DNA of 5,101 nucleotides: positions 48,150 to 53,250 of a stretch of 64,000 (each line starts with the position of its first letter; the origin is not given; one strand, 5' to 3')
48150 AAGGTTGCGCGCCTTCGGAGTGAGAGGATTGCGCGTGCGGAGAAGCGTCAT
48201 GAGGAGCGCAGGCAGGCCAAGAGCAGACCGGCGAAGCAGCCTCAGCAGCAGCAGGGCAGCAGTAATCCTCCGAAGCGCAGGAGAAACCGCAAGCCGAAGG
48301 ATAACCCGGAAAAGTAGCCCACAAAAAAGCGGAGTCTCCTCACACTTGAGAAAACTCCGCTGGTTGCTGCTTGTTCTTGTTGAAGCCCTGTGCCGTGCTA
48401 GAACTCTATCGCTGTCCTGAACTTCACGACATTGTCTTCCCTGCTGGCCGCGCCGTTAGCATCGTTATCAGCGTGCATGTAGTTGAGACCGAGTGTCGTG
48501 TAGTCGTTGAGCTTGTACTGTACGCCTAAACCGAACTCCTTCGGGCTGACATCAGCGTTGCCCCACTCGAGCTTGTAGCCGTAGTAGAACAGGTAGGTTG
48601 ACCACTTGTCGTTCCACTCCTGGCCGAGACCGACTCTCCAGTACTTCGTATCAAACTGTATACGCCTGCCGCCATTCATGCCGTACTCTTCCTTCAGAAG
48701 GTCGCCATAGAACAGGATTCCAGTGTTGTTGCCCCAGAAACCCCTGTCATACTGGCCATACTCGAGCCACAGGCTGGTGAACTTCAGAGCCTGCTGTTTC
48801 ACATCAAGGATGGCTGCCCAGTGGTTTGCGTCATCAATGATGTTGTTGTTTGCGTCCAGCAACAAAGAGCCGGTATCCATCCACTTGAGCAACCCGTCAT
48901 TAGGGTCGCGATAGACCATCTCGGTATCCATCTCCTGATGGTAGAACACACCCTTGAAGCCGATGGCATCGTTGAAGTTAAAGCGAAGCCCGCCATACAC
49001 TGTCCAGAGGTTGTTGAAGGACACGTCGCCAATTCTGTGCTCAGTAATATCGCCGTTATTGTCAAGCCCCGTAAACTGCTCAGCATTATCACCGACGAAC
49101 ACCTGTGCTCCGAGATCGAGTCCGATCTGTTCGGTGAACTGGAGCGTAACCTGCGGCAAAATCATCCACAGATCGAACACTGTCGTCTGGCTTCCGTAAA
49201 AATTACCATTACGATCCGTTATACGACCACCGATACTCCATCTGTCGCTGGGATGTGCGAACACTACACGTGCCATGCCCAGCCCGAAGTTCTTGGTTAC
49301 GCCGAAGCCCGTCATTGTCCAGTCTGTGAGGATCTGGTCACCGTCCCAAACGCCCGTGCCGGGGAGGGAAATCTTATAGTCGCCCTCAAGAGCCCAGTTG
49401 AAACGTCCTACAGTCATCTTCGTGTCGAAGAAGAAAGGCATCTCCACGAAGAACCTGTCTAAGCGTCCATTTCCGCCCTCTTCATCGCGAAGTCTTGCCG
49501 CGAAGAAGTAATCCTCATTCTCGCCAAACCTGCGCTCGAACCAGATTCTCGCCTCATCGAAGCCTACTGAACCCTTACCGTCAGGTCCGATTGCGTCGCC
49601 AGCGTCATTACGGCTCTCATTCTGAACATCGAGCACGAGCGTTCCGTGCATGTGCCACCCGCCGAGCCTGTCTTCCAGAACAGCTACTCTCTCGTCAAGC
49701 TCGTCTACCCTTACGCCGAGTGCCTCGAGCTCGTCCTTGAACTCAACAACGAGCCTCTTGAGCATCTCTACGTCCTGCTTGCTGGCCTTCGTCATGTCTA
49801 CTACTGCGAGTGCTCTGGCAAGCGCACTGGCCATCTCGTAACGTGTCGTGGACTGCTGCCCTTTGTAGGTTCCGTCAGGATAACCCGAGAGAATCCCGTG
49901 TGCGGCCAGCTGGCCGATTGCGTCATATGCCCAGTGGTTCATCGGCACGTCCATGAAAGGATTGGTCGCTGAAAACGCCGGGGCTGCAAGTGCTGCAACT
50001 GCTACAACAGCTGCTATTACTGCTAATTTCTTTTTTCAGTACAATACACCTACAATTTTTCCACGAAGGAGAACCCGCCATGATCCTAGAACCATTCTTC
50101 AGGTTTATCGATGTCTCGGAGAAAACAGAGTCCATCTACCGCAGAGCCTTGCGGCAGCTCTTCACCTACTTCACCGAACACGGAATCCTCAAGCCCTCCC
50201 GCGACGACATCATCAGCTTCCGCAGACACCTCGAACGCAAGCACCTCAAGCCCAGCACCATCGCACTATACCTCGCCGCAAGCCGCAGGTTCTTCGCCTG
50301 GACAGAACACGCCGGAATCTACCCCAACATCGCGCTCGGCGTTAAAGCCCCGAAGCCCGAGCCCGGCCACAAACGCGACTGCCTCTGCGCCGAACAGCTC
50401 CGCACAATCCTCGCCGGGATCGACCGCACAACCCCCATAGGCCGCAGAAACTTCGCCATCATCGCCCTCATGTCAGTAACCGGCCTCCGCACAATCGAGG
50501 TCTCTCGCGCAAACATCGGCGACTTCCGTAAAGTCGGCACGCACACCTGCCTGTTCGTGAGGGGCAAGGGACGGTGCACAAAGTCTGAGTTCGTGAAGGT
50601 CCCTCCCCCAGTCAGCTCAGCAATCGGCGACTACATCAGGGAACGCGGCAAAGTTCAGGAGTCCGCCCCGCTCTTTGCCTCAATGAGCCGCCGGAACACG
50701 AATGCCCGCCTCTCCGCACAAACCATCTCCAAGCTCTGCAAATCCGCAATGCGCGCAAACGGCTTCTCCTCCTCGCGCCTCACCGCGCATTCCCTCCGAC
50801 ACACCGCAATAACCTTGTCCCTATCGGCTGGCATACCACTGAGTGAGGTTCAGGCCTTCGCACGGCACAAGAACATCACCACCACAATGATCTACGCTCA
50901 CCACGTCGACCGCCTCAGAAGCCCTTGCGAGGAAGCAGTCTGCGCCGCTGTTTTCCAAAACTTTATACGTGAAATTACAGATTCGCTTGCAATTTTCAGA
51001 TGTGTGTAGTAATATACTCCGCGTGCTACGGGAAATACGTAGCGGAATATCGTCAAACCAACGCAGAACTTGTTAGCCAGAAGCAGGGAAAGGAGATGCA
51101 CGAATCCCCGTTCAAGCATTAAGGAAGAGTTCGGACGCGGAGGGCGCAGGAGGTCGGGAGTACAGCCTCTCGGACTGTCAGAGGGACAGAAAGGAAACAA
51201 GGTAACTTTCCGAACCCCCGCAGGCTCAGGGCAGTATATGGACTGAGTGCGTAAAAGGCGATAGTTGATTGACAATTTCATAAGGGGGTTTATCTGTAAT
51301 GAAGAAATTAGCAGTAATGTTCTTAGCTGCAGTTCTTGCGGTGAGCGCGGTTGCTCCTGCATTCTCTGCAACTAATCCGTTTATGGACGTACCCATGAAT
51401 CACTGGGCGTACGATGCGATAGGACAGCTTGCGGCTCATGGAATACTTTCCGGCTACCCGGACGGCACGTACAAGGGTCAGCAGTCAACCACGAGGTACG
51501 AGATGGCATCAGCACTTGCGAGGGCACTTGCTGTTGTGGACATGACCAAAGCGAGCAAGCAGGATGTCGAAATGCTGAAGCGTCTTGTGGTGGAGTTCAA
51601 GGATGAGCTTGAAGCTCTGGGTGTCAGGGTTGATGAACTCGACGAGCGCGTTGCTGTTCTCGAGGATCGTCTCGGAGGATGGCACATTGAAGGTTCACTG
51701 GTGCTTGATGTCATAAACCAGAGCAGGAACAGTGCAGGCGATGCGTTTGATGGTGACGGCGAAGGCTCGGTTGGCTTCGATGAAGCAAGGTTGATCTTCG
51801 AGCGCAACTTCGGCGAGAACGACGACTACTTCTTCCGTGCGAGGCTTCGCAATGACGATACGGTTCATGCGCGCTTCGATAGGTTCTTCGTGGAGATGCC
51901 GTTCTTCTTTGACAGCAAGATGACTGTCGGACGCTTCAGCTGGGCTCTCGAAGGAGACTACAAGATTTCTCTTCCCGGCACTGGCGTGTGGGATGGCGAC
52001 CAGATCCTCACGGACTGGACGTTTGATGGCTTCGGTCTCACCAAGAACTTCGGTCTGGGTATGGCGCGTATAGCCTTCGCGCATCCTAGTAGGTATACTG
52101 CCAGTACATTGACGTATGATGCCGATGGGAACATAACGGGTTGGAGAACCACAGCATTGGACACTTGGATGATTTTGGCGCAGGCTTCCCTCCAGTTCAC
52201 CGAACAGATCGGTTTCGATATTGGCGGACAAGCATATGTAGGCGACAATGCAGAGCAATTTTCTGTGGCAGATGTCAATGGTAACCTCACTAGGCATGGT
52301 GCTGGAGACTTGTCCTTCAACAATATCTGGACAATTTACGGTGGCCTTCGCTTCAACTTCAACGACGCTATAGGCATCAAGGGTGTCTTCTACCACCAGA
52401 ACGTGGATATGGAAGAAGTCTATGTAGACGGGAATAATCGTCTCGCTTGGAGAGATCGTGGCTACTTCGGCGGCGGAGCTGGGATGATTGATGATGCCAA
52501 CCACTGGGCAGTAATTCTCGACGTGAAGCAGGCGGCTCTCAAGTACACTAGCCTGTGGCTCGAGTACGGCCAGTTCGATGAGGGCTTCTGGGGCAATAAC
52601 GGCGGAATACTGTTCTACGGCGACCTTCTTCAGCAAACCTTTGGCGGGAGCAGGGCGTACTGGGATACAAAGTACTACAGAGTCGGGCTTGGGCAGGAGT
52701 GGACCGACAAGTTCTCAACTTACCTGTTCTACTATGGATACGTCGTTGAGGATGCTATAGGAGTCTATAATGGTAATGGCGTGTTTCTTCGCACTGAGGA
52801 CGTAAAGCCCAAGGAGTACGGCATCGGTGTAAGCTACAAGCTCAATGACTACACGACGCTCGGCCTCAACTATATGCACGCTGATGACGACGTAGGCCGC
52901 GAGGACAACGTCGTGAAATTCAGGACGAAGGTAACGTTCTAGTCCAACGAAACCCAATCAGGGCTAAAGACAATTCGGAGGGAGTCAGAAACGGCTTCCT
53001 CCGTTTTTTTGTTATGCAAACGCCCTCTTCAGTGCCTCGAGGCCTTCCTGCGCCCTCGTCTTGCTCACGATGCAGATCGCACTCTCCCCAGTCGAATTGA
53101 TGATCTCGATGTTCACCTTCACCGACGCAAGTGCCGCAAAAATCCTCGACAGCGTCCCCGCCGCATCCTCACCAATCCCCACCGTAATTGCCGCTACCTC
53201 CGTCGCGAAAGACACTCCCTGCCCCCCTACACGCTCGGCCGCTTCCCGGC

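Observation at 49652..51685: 101 consecutive identical amino acids in the two porins are encoded with near-saturated synonymous differences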

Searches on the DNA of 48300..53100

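Call 42: search_rna_families(source=window, start=48300, end=53100, threshold=evalue, max_evalue=1)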
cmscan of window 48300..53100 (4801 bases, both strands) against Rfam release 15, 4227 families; matches with E-value up to 1: 1.
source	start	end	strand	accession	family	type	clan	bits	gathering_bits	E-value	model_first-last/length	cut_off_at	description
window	51525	51561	-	RF01046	WLE3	Cis-reg;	-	22.4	50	0.12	1-44/44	no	Wingless localisation element 3 (WLE3)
